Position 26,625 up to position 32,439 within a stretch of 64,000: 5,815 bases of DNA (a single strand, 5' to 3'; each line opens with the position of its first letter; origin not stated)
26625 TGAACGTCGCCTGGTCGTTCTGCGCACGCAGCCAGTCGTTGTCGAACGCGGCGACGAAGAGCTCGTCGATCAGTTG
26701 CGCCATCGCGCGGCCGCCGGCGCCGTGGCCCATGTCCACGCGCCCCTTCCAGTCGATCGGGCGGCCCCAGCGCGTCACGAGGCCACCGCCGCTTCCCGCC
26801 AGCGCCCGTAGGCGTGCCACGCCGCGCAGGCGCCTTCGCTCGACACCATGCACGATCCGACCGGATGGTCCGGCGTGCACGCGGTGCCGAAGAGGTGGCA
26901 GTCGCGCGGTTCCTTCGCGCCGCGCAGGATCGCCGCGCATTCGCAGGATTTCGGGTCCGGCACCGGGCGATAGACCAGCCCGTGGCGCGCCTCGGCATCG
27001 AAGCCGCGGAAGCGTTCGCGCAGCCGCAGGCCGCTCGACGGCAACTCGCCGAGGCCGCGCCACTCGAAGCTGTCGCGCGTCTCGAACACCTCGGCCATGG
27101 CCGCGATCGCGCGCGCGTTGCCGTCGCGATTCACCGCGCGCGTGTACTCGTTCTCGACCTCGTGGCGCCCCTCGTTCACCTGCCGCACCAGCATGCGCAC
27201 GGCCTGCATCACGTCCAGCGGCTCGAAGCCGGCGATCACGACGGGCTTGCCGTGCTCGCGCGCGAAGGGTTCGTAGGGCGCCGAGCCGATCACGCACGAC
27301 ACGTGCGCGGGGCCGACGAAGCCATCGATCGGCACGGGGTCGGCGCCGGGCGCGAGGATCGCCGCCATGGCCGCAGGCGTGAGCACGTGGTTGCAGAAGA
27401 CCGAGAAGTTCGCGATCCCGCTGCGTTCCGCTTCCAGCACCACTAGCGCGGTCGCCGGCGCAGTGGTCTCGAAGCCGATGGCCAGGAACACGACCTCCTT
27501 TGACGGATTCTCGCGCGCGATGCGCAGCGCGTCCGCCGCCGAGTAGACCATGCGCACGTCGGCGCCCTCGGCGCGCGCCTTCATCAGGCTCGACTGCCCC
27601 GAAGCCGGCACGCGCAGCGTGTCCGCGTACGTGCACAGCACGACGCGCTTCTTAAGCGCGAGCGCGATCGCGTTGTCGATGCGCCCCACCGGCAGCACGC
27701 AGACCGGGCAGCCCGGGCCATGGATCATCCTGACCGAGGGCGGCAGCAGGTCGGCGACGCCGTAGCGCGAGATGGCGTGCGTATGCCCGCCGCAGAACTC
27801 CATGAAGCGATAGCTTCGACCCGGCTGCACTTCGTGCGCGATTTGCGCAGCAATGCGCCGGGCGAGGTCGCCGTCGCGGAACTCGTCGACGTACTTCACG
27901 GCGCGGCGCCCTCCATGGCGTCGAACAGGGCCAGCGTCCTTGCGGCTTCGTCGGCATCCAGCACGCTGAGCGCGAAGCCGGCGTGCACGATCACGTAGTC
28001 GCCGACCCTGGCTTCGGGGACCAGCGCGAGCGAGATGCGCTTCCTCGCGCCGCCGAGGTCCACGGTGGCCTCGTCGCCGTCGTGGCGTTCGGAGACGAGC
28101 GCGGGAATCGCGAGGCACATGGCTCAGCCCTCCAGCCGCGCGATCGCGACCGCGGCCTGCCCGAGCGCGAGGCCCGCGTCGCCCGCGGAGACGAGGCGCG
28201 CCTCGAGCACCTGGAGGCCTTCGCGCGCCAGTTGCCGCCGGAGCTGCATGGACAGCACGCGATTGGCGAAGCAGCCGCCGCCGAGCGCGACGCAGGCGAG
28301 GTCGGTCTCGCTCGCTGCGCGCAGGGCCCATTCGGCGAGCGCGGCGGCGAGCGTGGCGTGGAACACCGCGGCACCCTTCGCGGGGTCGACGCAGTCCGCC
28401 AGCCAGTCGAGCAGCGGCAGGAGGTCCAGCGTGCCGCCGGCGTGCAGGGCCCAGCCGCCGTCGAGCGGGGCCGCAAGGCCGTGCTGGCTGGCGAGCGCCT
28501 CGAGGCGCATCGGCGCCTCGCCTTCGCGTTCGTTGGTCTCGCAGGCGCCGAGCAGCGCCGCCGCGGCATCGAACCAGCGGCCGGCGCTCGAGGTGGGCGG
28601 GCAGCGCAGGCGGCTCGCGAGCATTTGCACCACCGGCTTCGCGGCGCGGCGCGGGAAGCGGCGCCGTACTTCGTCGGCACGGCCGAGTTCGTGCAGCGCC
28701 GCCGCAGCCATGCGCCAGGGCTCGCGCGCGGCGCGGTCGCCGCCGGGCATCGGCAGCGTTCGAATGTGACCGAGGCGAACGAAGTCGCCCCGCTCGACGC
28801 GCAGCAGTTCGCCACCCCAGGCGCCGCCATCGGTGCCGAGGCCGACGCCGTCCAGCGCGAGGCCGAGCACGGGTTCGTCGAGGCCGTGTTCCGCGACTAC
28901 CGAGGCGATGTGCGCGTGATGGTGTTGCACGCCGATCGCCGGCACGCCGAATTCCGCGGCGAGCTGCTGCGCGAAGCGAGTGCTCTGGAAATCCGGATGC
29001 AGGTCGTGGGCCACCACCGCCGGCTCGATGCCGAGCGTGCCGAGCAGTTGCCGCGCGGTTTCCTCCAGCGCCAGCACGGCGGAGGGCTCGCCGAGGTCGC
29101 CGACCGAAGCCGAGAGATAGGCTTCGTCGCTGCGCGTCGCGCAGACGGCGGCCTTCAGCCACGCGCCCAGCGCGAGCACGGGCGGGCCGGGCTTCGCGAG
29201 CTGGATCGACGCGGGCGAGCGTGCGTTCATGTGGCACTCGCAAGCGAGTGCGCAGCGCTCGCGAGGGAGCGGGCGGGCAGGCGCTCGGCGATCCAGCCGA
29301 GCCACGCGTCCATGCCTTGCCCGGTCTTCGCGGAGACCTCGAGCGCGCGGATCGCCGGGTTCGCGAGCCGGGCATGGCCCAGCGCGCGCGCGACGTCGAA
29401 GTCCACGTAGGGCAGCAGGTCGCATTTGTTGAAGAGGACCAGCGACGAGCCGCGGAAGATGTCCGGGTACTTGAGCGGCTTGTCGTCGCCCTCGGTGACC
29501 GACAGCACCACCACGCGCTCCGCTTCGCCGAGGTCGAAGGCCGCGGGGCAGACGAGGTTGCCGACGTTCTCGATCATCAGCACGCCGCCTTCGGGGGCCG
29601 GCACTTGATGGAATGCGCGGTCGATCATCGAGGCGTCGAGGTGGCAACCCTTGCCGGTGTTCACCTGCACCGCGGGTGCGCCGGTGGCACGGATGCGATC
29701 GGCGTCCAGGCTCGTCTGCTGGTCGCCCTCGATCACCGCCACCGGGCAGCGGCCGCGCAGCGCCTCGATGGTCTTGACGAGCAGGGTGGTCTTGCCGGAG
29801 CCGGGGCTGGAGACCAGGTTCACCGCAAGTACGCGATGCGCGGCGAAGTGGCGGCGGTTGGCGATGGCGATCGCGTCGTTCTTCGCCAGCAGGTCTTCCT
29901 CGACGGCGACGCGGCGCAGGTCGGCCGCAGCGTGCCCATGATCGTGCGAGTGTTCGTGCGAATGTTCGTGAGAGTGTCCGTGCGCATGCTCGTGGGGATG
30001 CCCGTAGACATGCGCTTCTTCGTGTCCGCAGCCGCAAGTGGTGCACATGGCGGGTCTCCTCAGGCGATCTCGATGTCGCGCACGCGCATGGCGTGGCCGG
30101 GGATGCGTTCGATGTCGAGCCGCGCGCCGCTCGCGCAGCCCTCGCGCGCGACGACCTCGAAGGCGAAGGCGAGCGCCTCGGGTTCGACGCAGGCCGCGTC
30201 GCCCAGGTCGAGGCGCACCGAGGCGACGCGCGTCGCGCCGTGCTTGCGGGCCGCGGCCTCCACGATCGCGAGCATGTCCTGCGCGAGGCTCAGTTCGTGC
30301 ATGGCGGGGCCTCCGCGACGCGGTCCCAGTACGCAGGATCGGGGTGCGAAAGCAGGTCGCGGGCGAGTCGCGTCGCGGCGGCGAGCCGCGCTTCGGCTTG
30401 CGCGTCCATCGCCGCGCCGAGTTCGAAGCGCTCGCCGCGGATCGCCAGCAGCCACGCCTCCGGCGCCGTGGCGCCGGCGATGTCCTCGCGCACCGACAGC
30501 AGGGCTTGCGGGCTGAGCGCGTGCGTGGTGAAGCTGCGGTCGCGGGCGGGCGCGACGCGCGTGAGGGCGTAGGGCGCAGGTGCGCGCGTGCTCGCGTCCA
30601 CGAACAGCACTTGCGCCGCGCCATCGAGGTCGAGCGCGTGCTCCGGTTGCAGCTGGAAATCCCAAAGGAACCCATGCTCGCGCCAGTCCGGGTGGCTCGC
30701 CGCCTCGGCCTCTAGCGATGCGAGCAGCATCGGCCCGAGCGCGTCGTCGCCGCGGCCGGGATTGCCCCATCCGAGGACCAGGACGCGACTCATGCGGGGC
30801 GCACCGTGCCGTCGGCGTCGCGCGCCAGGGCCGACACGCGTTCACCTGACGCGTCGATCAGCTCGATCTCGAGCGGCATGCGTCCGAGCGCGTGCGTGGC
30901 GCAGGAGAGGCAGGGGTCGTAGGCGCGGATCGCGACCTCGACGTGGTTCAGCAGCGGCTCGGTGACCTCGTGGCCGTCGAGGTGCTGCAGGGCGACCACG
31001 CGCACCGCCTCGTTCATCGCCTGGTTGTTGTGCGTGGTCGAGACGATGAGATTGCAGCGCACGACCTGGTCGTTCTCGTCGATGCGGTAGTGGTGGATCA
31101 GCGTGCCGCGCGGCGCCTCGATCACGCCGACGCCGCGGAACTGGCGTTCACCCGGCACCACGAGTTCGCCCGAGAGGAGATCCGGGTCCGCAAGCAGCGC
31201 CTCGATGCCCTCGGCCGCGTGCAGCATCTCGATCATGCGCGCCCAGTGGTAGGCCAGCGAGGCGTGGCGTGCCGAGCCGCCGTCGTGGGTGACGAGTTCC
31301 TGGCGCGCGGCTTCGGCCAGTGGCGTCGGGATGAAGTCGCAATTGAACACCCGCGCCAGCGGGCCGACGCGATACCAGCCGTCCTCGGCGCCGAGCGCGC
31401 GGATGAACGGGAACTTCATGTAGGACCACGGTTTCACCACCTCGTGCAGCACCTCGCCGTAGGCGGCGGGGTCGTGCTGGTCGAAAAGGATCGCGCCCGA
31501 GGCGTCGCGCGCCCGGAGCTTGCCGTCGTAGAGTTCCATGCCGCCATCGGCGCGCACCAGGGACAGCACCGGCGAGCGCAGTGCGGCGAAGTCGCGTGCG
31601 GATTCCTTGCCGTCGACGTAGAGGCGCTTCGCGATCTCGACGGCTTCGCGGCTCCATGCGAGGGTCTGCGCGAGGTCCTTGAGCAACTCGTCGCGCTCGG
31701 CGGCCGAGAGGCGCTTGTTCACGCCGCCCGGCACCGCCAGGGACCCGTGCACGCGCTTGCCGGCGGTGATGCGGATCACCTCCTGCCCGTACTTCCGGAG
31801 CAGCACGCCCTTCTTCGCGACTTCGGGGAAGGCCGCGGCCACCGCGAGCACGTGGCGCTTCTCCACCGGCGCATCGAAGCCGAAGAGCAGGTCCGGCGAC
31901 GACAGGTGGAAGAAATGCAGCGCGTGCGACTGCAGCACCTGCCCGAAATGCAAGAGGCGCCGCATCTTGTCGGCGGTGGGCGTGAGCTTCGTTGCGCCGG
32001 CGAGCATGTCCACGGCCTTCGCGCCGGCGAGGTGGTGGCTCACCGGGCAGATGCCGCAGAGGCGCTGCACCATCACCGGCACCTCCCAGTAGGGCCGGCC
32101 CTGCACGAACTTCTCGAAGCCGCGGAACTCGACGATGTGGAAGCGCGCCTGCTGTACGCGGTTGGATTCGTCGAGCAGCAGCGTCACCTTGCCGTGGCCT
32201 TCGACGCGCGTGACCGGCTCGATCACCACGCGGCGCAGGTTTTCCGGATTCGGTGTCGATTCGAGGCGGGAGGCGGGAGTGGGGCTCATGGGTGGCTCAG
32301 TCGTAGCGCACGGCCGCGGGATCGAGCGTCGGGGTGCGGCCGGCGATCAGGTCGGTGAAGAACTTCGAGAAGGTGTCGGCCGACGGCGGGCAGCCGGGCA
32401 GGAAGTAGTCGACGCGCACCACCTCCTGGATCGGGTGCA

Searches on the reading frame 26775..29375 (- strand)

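Call 21: search_protein_families(library=pfam, proteins=[window:26775-29375:-])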
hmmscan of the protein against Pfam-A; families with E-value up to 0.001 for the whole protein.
window:26775-29375:- (866 aa): 1 family
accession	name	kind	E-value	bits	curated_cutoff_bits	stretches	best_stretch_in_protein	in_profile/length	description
PF01924.21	HypD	-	3.5e-150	500.4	25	1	504-857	2-351/351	Hydrogenase formation hypA family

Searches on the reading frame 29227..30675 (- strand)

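Call 23: search_protein_families(library=pfam, proteins=[window:29227-30675:-])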
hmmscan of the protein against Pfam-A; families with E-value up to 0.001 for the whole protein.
window:29227-30675:- (482 aa): 1 family
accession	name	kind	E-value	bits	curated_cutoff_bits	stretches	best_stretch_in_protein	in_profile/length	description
PF02492.25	cobW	-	1.6e-18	67.4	20.7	1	285-432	3-166/180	CobW/HypB/UreG, nucleotide-binding domain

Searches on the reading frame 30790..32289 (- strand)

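Call 12: search_protein_families(library=pfam, proteins=[window:30790-32289:-])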
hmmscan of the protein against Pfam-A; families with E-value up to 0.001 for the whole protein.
window:30790-32289:- (499 aa): 1 family
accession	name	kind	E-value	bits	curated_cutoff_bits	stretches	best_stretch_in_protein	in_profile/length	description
PF00374.24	NiFeSe_Hases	-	6e-32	111.7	25.8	2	56-133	1-77/508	Nickel-dependent hydrogenase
